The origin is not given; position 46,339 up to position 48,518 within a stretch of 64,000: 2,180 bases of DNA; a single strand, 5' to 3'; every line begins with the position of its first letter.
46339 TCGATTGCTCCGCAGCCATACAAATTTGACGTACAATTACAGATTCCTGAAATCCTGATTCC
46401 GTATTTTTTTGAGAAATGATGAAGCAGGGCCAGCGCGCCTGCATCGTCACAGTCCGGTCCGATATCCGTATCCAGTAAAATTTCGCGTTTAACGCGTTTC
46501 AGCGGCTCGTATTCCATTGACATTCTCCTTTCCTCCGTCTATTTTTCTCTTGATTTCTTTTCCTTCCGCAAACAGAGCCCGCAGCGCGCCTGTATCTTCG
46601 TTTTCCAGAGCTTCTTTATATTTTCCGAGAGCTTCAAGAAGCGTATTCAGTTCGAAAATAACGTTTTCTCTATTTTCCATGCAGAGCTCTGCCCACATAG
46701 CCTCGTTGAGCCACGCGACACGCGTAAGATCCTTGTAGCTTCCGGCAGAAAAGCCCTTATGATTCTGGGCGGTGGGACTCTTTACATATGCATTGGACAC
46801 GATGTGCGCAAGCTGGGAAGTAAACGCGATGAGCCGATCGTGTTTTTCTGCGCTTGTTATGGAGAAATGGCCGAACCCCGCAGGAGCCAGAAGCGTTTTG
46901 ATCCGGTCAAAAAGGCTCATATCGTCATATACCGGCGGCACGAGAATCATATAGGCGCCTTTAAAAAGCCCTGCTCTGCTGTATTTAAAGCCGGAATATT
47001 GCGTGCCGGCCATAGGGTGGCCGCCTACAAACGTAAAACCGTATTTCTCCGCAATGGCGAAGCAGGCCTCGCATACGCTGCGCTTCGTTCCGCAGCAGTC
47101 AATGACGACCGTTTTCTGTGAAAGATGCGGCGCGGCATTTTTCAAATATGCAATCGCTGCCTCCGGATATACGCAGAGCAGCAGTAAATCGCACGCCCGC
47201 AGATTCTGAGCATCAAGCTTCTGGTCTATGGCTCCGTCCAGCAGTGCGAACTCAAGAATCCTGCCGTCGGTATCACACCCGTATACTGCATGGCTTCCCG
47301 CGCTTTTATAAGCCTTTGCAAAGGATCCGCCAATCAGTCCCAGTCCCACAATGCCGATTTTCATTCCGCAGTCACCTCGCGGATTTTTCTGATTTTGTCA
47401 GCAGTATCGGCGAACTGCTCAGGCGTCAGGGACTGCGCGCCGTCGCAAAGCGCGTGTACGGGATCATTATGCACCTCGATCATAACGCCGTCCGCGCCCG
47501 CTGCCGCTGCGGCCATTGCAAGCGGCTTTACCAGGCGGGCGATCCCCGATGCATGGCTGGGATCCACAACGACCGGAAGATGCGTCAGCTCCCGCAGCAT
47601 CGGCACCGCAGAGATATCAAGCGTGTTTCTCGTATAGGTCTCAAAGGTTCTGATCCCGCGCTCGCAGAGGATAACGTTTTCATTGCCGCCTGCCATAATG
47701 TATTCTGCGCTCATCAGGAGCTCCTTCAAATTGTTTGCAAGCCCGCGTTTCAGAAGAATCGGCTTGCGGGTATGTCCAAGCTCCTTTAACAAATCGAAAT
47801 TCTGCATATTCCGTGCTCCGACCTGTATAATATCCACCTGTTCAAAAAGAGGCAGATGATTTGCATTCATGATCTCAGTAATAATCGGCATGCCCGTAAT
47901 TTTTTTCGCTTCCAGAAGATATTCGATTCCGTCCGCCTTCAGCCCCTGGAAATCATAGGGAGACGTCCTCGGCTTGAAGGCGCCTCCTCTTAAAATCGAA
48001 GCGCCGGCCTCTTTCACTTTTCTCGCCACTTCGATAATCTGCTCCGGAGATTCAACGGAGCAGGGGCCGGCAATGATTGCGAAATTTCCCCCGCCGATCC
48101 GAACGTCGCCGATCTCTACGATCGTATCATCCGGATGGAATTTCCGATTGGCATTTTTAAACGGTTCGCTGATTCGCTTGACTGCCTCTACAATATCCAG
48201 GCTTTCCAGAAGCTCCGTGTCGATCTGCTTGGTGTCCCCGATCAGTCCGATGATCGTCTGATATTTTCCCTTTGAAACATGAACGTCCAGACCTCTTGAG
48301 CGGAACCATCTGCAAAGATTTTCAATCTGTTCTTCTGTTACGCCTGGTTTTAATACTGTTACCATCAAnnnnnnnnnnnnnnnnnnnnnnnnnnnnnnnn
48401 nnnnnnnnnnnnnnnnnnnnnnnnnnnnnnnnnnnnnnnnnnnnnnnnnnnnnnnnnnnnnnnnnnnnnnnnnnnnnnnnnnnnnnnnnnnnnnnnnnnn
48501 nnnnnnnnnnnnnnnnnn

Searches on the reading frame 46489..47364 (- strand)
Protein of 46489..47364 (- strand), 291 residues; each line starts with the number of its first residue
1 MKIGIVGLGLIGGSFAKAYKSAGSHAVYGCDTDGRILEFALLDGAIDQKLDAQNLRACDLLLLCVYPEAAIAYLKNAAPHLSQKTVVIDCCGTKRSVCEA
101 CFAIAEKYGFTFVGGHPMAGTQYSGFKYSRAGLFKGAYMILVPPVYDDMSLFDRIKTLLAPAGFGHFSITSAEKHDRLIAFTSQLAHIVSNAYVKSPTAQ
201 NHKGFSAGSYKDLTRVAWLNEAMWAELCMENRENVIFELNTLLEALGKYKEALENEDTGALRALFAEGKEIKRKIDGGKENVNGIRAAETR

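Call 6: search_protein_families(library=pfam, proteins=[window:46489-47364:-])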
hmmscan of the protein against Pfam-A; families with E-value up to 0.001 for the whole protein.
window:46489-47364:- (291 aa): 4 families
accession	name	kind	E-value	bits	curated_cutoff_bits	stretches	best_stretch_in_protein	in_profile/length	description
PF02153.23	PDH_N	-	2.7e-25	89.1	26.5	1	15-163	1-149/154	Prephenate dehydrogenase, nucleotide-binding domain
PF20463.3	PDH_C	-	1.2e-14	54.9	22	1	171-266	1-101/102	Prephenate dehydrogenase, dimerization domain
PF03446.21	NAD_binding_2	-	5.4e-07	30.2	21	1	2-120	1-121/161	NAD binding domain of 6-phosphogluconate dehydrogenase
PF03807.23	F420_oxidored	-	8.6e-07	29.9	21.6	1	2-90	1-91/94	NADP oxidoreductase coenzyme F420-dependent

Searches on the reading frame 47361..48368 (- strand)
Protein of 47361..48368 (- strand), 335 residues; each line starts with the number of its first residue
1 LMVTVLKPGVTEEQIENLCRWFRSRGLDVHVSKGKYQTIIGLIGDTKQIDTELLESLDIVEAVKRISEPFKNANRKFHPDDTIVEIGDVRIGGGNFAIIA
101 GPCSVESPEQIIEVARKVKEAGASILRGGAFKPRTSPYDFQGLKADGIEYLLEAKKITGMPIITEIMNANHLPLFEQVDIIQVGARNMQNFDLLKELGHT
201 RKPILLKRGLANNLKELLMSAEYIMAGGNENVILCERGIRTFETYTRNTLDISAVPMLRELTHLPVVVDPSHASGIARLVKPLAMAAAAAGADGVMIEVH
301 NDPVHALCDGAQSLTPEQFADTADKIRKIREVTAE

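Call 6: search_protein_families(library=pfam, proteins=[window:47361-48368:-])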
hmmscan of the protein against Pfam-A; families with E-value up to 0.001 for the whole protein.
window:47361-48368:- (335 aa): 3 families
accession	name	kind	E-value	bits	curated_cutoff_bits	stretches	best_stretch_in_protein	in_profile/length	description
PF00793.26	DAHP_synth_1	-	3e-79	266.2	25.5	1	83-329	3-264/270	DAHP synthetase I family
PF18152.6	DAHP_snth_FXD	-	1.1e-24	86.4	27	1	2-68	1-67/67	DAHP synthase ferredoxin-like domain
PF03102.20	NeuB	-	2.2e-07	31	22.1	1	151-332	61-235/241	NeuB family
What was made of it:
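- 47361..48380 (-): Regulated gene 1: DAHP synthase with an N-terminal ferredoxin-like domain (SD 48380-48373, ATG 48365, stop 47361). Call 6: PF00793 at 3e-79 and PF18152 at 1e-24.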

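Call 8: find_related_loci(query=window:47361-48368:-, collection=genome_contigs, flank=3000)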
Query window:47361-48368:- (335 aa) in genome_contigs; peptide patterns used: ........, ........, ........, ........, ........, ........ (x = any residue, [..] = any of these).
600 stretches matched a pattern (row limit reached: there are more); 597 encode a relative of the query (tblastn E <= 1e-3); the best 80 are kept; 80 distinct loci.
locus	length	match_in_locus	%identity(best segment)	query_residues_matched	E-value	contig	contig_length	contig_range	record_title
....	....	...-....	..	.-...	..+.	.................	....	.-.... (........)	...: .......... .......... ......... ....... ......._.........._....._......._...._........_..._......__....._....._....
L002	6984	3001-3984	77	2-329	4e-176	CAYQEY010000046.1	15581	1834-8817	MAG TPA_asm: uncultured Lachnospiraceae bacterium isolate binchicken_co370_248 genome assembly, contig: NODE_3723_length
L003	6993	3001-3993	73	2-332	6e-175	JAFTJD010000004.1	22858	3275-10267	MAG: Lachnospiraceae bacterium isolate RGIG3866 Roe_deer_Cecum-1__c44474, whole genome shotgun sequence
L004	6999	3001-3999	77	2-334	3e-174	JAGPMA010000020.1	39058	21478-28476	MAG: Oscillospiraceae bacterium isolate Gw_SlPrim_bin_114 Gw_SlPrim_653_length_39058_cov_5.756492, whole genome shotgun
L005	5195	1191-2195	76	1-335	6e-177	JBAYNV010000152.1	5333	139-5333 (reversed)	MAG: Clostridia bacterium isolate SO_2016_LW1_8 scaffold25351_LW64-88_2016, whole genome shotgun sequence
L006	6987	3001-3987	74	2-330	2e-173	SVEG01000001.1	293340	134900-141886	MAG: Lachnospiraceae bacterium isolate SIG300 NODE_71_length_293340_cov_2.736963, whole genome shotgun sequence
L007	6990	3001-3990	74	2-331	2e-172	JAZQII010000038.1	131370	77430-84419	MAG: Clostridia bacterium isolate T1900044625_TS20190091.MAGScoT_cleanbin_000022 SGB_931_k141_414279, whole genome shotg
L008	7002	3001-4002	77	2-335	1e-171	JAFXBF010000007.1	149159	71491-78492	MAG: Clostridia bacterium isolate RGIG6257 Sheep_Rectum-2__c126, whole genome shotgun sequence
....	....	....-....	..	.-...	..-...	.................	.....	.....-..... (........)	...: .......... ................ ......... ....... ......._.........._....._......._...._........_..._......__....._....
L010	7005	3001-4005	70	1-335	1e-171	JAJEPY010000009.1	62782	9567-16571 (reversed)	Hominicoprocola fusiformis strain CLA-AA-H269 NODE_9_length_62782_cov_21.703788, whole genome shotgun sequence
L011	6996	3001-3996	70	1-332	1e-171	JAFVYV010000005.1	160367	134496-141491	MAG: Clostridia bacterium isolate RGIG5519 Sheep_Colon.Co__c456270, whole genome shotgun sequence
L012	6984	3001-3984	75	2-329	2e-171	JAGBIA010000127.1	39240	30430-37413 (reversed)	MAG: Clostridia bacterium isolate RGIG9137 Water_deer_Rectum.Co__c1516784, whole genome shotgun sequence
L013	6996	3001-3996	73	1-332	6e-171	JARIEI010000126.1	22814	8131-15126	MAG: Ruminococcus sp. isolate cluster2_bin.9 k127_727418, whole genome shotgun sequence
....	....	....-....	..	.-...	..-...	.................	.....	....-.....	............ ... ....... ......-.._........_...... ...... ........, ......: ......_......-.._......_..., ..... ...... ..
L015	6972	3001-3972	77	12-335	3e-168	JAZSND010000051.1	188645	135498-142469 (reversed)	MAG: Acutalibacteraceae bacterium isolate T1900044552_TS20190018.MAGScoT_cleanbin_000015 SGB_249_k141_545677, whole geno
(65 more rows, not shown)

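Call 31: find_encoding_contigs(protein=window:47361-48365:-, flank=3000, max_places=8)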
Protein window:47361-48365:- (334 aa): 23 contigs read that carry it; 7 places shown.
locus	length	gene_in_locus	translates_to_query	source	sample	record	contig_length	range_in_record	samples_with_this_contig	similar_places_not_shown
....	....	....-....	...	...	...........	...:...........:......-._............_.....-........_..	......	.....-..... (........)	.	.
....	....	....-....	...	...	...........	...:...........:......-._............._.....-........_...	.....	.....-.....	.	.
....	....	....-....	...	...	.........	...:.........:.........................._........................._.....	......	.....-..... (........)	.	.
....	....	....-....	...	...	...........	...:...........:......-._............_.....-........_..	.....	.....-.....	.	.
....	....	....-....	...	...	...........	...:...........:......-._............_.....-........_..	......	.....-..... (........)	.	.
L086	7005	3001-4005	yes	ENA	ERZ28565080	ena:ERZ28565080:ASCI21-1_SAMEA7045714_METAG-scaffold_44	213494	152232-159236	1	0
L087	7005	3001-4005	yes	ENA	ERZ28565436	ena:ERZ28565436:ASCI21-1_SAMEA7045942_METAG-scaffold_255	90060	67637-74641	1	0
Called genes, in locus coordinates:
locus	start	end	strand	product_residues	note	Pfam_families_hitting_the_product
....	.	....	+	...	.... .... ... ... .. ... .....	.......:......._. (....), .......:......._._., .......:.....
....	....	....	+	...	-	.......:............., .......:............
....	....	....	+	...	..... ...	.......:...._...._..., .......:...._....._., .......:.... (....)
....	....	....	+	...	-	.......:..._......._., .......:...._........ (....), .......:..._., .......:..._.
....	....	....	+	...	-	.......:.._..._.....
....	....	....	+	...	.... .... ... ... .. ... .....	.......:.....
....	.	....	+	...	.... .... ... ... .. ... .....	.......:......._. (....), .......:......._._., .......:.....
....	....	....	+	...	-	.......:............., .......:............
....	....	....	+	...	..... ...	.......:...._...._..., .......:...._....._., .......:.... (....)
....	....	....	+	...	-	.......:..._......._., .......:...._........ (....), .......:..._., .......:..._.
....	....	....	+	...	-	-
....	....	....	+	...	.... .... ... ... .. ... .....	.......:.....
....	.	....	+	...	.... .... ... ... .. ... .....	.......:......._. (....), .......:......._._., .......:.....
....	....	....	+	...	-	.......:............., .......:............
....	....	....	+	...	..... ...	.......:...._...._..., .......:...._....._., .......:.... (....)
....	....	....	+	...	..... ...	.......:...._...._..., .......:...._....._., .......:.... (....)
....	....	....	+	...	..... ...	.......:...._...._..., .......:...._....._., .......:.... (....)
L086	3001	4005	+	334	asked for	PF18152:DAHP_snth_FXD, PF00793:DAHP_synth_1, PF03102:NeuB (weak)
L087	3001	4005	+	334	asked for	PF18152:DAHP_snth_FXD, PF00793:DAHP_synth_1, PF03102:NeuB (weak)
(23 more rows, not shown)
